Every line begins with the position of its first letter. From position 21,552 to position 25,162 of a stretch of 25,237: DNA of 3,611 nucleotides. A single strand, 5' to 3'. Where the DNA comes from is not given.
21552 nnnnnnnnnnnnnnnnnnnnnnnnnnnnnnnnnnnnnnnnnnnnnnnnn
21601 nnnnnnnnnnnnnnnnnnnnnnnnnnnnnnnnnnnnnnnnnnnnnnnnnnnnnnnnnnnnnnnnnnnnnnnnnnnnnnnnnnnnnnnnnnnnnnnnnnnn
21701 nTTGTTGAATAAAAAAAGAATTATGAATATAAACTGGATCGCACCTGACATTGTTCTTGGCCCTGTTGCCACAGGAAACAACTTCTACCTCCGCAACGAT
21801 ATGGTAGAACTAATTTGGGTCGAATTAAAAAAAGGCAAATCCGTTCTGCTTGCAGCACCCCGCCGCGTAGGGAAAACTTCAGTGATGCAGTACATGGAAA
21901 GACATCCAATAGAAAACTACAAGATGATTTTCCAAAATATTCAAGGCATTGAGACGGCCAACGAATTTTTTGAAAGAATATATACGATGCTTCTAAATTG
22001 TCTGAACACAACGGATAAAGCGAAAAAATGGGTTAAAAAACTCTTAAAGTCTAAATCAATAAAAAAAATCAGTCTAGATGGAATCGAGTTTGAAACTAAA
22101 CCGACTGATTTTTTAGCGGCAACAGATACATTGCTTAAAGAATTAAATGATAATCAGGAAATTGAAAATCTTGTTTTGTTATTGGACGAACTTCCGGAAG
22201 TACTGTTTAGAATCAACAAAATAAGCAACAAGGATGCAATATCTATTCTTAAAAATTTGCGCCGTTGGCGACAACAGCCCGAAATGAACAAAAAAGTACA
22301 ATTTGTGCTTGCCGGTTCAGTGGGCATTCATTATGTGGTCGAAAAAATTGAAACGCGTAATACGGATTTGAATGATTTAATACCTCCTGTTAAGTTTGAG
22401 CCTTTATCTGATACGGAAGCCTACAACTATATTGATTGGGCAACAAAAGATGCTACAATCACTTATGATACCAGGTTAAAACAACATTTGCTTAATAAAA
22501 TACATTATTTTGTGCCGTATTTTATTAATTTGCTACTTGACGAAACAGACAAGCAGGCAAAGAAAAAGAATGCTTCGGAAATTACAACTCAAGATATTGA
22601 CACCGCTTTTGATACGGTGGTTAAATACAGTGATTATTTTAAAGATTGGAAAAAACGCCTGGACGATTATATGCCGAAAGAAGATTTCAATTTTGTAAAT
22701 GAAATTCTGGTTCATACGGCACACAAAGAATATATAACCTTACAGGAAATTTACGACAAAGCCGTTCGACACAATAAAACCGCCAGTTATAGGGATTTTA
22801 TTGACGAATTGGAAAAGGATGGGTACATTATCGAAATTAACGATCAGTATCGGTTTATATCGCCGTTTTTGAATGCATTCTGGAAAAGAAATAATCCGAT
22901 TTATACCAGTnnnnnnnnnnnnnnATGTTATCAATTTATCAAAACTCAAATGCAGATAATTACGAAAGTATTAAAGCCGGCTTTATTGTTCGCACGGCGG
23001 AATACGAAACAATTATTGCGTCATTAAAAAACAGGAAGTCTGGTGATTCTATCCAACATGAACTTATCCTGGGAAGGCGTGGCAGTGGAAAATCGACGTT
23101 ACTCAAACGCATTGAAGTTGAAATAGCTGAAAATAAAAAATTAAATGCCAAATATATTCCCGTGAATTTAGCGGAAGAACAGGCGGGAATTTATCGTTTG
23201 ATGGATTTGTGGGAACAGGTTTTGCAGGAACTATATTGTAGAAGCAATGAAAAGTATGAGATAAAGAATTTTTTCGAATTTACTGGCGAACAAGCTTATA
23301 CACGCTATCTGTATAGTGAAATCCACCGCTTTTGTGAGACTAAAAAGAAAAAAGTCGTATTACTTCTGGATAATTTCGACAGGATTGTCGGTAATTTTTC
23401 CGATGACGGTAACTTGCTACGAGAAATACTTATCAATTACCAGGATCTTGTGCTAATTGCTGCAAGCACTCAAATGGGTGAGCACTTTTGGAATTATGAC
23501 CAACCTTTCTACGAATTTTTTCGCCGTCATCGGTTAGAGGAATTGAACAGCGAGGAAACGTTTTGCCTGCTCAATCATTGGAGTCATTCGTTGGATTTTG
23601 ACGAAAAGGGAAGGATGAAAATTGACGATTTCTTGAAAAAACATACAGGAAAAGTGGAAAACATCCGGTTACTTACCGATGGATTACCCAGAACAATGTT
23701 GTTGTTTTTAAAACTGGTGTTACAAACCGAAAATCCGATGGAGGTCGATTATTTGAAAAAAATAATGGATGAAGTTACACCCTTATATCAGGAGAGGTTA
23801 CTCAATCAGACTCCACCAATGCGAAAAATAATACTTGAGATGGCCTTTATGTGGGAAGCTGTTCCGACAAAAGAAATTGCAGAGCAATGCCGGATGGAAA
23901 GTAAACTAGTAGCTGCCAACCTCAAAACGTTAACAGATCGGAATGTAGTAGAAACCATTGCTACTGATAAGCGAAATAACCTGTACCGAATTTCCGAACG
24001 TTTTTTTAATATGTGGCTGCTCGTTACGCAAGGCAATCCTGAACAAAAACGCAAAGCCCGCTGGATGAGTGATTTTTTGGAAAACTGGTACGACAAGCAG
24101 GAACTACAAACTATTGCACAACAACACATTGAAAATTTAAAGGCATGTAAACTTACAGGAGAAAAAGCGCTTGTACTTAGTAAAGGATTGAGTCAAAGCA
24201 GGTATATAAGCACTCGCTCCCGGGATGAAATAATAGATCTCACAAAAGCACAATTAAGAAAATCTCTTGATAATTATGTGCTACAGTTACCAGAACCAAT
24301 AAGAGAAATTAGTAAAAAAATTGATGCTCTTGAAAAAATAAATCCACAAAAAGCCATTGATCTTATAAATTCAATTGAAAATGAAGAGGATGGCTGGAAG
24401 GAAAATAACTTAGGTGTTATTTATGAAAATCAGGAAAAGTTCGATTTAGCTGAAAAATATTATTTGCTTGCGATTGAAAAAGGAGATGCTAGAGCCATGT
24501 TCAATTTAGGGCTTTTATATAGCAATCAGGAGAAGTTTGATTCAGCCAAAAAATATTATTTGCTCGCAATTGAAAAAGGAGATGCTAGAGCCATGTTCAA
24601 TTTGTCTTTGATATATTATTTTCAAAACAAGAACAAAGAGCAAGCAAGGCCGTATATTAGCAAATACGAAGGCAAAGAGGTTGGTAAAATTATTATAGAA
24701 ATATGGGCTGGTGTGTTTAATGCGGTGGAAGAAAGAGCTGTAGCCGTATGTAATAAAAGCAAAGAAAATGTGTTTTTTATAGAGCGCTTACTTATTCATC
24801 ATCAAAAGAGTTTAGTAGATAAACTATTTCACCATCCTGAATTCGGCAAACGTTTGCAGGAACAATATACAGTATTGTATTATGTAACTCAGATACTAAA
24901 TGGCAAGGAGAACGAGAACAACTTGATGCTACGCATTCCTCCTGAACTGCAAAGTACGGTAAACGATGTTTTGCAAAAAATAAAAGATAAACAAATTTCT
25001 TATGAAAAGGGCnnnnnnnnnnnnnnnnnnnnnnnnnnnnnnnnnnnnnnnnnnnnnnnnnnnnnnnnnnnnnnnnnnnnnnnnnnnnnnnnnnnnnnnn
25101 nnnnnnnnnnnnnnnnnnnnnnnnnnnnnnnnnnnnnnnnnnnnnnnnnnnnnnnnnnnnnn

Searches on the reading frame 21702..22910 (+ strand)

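Call 66: search_protein_families(library=pfam, proteins=[window:21702-22910:+], max_evalue=0.001)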
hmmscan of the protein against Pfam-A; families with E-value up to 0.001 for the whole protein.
window:21702-22910:+ (403 aa): 3 families
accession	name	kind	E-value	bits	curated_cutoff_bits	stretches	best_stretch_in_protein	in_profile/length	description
PF14516.12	AAA_35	-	1.4e-06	27.8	27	1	20-209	4-179/331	AAA-like domain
PF13173.12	AAA_14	-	0.00054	20.4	27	0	46-103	3-60/129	AAA domain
PF13401.12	AAA_22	-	0.00058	20.6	27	0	46-206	6-123/130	AAA domain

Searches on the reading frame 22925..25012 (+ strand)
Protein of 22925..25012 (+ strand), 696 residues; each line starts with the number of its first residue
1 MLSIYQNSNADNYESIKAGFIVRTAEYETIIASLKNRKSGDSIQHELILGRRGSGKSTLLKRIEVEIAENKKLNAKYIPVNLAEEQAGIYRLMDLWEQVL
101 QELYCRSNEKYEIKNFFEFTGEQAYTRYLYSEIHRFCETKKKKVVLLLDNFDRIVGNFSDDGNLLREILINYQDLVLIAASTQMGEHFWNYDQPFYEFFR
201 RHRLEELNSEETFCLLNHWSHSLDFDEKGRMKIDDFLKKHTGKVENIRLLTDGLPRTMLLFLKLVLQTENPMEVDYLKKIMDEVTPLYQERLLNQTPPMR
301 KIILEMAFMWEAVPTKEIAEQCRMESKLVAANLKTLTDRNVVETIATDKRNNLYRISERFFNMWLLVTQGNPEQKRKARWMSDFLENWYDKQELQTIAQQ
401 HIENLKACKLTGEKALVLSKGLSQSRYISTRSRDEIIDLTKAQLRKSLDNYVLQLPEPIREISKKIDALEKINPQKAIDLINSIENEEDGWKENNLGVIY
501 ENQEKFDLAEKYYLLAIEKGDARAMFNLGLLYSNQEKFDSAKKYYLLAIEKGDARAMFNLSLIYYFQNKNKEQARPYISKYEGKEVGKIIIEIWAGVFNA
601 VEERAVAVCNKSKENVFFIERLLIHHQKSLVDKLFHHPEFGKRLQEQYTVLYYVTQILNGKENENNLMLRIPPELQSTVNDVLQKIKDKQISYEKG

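Call 66: search_protein_families(library=pfam, proteins=[window:22925-25012:+], max_evalue=0.001)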
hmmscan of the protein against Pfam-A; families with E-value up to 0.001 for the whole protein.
window:22925-25012:+ (696 aa): 15 families
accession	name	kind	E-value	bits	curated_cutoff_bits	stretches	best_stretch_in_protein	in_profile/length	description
PF13181.12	TPR_8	-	1.1e-10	41.2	25.7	1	522-550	1-29/34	Tetratricopeptide repeat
PF00515.34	TPR_1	-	1.3e-08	34.8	27.8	2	522-550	1-29/34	Tetratricopeptide repeat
PF25199.1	nSTAND_NTPase5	-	2.9e-08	34.1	34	1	14-74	12-72/145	Novel STAND NTPase 5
PF07719.23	TPR_2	-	8.8e-08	32.1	27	0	522-550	1-29/34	Tetratricopeptide repeat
PF13432.12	TPR_16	-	1.2e-06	29.3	32.7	1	527-581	2-57/65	Tetratricopeptide repeat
PF13424.12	TPR_12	-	1.6e-06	28.7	30.1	1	493-550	6-73/77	Tetratricopeptide repeat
PF13401.12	AAA_22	-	2.8e-06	28.1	27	1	47-168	9-104/130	AAA domain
PF13176.12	TPR_7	-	7.3e-06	26.1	27.9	0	495-519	4-30/36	Tetratricopeptide repeat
PF13191.12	AAA_16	-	1.2e-05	26.3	32.6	1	20-154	2-144/167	AAA ATPase domain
PF01637.24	ATPase_2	-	1.3e-05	25.5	33.2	1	40-169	17-136/225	ATPase domain predominantly from Archaea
PF05729.18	NACHT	-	2.7e-05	24.5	26.7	1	47-219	4-163/167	NACHT domain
PF13374.12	TPR_10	-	4.4e-05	23.8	27.5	0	523-550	3-30/42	Tetratricopeptide repeat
PF24389.1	ORC-CDC6-like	-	7.8e-05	22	27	1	42-143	31-128/571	ORC-CDC6-like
PF13431.12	TPR_17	-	0.0001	22.7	24.4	0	515-542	6-33/34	Tetratricopeptide repeat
PF00931.28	NB-ARC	-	0.0007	19.4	23.5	0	38-149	12-107/248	NB-ARC domain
